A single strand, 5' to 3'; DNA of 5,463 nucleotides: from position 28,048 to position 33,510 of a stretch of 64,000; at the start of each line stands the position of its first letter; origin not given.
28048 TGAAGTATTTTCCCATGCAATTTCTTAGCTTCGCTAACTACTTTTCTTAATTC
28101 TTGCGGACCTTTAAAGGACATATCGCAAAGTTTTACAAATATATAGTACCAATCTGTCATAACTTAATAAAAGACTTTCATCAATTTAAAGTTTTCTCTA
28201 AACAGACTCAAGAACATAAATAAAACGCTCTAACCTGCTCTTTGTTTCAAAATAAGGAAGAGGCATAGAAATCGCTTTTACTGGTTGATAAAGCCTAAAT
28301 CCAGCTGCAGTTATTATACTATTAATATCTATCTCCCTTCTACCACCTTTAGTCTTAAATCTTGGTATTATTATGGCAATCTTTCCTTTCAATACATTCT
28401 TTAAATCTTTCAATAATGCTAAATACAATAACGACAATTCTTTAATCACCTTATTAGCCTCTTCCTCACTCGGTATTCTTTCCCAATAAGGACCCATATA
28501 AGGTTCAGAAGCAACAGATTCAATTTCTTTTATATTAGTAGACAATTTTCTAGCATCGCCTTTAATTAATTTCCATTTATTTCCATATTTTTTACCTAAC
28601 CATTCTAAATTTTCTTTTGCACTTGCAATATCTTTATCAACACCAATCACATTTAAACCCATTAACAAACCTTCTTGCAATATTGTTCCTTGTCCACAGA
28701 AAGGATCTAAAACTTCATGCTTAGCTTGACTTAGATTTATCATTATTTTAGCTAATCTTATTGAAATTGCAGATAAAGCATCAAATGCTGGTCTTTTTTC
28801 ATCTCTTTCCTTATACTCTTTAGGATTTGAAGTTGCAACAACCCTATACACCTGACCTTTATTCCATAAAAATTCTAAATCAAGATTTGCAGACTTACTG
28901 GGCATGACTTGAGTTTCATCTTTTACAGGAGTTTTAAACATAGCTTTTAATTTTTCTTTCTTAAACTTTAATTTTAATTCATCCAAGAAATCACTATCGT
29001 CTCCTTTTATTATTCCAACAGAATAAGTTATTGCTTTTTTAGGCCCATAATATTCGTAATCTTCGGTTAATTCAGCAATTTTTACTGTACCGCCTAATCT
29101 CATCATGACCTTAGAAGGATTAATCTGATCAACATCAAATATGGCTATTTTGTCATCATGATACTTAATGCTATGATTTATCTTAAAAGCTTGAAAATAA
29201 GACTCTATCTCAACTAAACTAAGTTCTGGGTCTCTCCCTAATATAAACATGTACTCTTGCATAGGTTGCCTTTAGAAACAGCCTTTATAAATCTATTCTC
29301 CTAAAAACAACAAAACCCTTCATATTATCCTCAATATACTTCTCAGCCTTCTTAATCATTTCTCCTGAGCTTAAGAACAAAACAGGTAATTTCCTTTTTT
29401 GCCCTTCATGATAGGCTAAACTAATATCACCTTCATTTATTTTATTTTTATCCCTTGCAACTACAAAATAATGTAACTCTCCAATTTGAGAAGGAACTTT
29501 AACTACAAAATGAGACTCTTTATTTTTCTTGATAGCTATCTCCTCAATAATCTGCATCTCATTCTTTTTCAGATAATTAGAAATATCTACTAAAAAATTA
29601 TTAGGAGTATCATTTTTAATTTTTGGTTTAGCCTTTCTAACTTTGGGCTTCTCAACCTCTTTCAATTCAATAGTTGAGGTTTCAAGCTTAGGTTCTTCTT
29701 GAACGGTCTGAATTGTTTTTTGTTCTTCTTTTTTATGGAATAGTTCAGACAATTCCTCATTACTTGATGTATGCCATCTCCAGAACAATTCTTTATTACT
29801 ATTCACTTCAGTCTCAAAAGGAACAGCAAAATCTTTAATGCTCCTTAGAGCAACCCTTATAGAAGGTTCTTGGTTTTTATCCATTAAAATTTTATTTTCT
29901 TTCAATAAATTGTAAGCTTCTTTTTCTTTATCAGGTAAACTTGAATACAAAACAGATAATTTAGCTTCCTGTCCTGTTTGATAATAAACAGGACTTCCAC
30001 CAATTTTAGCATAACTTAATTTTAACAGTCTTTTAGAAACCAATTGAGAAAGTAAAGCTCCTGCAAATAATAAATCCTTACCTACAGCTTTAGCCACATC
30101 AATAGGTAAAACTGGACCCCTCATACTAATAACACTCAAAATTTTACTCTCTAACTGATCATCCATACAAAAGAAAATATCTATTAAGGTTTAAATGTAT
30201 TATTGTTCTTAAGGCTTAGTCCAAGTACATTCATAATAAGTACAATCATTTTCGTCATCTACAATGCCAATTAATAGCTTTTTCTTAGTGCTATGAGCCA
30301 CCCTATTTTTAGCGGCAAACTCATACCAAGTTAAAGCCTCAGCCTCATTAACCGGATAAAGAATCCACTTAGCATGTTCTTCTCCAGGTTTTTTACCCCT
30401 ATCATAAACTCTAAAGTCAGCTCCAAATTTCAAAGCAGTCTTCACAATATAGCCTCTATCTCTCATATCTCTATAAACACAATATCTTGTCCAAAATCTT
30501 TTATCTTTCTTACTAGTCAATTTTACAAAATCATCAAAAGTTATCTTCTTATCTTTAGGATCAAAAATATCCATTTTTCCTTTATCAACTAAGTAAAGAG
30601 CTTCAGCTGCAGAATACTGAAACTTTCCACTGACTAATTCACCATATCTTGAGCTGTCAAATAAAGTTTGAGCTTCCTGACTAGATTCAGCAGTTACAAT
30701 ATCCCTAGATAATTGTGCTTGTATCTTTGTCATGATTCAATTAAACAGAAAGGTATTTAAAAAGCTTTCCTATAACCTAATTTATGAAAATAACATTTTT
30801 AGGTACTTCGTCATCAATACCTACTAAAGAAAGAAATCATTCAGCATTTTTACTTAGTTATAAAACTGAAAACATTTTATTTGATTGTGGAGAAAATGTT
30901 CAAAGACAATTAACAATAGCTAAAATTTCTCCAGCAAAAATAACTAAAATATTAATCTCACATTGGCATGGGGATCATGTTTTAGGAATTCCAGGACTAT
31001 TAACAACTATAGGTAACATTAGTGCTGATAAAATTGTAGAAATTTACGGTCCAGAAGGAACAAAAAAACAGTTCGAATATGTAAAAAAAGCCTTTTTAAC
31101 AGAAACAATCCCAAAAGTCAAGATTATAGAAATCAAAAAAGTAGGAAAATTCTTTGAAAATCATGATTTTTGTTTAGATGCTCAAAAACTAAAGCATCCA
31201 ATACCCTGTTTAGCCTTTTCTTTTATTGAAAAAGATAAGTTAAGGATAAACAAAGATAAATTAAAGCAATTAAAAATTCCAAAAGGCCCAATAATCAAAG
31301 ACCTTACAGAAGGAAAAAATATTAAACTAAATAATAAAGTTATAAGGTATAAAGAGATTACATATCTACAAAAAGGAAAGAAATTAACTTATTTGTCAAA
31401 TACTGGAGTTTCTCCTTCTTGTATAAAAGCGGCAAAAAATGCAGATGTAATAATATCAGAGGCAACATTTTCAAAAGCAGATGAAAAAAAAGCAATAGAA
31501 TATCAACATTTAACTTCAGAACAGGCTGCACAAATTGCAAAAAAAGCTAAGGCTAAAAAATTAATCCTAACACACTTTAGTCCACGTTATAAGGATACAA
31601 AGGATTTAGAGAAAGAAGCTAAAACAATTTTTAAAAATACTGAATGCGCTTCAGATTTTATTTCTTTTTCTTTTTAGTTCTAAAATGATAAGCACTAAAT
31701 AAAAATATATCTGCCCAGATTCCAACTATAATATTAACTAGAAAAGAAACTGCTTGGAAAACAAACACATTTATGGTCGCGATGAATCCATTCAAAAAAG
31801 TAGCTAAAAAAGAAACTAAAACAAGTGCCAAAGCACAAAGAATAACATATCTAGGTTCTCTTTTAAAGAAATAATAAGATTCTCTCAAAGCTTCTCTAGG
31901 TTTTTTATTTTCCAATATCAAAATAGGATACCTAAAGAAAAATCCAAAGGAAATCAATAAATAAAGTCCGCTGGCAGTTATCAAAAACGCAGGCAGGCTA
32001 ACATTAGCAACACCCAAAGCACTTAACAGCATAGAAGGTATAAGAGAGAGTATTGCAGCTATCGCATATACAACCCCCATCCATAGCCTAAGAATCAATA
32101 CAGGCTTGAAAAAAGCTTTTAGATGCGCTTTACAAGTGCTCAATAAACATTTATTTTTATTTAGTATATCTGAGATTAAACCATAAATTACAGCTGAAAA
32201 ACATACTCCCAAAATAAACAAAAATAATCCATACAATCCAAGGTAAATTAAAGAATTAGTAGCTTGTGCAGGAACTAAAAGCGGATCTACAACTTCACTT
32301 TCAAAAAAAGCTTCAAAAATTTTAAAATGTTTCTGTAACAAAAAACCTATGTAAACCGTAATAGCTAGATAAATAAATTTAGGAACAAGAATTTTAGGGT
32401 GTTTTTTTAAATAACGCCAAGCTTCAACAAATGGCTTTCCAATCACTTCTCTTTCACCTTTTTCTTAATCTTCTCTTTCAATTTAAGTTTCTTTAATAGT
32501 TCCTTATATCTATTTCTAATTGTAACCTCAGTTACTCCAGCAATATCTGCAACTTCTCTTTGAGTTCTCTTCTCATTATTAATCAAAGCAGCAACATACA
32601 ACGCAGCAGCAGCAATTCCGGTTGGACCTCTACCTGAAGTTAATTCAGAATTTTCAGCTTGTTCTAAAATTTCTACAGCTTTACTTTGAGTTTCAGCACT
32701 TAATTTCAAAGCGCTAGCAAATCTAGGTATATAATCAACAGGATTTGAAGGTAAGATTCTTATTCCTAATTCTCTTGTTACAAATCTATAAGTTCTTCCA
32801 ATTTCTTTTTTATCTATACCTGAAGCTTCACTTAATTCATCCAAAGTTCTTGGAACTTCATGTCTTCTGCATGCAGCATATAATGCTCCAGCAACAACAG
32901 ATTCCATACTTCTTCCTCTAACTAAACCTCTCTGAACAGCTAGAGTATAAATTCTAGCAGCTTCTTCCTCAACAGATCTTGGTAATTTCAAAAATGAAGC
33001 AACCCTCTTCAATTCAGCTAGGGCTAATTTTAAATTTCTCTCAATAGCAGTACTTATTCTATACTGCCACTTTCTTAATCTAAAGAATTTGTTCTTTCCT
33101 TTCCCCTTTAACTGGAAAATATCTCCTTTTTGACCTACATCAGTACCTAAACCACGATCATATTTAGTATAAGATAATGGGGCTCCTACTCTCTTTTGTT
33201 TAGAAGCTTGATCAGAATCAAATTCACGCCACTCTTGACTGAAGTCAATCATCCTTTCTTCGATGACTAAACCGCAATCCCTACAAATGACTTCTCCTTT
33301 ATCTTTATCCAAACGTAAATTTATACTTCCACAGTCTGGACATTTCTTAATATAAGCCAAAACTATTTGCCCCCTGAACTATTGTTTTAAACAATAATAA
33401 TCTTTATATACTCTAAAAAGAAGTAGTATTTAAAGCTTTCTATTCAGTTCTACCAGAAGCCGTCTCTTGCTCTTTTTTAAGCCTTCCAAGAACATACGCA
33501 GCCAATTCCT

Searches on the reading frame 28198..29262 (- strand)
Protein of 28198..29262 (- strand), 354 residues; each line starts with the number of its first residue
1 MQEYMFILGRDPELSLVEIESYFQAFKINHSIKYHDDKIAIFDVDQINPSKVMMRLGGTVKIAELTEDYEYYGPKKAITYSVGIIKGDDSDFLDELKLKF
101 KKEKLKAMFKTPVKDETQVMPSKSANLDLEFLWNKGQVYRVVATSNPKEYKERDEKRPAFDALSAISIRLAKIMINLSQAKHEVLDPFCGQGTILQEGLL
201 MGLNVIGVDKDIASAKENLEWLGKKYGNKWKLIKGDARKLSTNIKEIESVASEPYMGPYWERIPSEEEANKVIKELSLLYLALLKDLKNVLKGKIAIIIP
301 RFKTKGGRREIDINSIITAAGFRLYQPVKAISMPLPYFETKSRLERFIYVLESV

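Call 13: search_protein_families(library=pfam, proteins=[window:28198-29262:-], max_evalue=0.001)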
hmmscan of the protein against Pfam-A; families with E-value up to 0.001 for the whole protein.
window:28198-29262:- (354 aa): 2 families
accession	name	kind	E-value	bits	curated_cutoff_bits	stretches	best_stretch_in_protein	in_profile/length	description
PF01170.24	UPF0020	-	3.6e-11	43.6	22.3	1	162-300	8-167/197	RMKL-like, methyltransferase domain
PF01555.25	N6_N4_Mtase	-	7.9e-06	26.4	26.7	1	95-212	99-213/221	DNA methylase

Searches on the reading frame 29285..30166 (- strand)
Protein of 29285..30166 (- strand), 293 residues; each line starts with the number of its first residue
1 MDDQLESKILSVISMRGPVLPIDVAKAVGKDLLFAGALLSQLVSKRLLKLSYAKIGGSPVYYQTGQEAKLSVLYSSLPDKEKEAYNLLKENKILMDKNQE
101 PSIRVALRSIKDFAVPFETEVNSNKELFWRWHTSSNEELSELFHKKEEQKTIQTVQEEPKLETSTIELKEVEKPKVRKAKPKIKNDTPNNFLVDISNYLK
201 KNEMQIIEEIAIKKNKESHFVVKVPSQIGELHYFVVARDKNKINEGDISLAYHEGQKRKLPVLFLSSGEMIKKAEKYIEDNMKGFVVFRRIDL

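Call 13: search_protein_families(library=pfam, proteins=[window:29285-30166:-], max_evalue=0.001)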
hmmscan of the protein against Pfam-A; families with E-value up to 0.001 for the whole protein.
window:29285-30166:- (293 aa): 1 family
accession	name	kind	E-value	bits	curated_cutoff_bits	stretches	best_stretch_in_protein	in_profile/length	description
PF04079.22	SMC_ScpB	-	0.00013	22.1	27.4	0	7-67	86-144/160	Segregation and condensation complex subunit ScpB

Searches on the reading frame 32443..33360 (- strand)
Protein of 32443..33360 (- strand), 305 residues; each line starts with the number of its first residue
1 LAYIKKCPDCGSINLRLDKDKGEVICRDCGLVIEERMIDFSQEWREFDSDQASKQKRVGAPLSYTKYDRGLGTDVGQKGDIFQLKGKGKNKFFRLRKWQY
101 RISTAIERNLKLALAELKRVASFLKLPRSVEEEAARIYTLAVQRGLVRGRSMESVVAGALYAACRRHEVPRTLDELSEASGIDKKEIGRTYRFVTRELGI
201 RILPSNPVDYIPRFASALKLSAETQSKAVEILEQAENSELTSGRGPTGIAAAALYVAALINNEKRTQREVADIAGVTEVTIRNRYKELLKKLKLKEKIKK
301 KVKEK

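Call 12: search_protein_families(library=pfam, proteins=[window:32443-33360:-], max_evalue=0.01)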
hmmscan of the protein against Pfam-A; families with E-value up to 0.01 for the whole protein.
window:32443-33360:- (305 aa): 8 families
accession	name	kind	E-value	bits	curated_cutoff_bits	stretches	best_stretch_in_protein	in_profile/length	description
PF00382.24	TFIIB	-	6.2e-50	167.6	23.6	2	205-290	6-91/92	Transcription factor TFIIB repeat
PF08271.17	Zn_Ribbon_TF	-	5.7e-14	51.8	29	1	6-47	2-43/43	TFIIB zinc-binding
PF04545.22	Sigma70_r4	-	7.5e-06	25.8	24.1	1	262-293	18-49/50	Sigma-70, region 4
PF22109.2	Zn_ribbon_tTFIIB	-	0.0002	21.6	28.6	1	5-33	10-39/40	Transcription factor IIB, zinc ribbon, Trypanosome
PF02984.24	Cyclin_C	-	0.0014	19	22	0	245-305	43-104/119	Cyclin, C-terminal domain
PF21886.1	BRF2-like_C_cyclin_rpt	-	0.0021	18.6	27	0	225-291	34-101/138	BRF2-like, C-terminal cyclin repeat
PF00134.28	Cyclin_N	-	0.0024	18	23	0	208-289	35-119/127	Cyclin, N-terminal domain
PF03966.22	Trm112p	-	0.0031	17.8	22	1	6-32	9-34/40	Trm112p-like protein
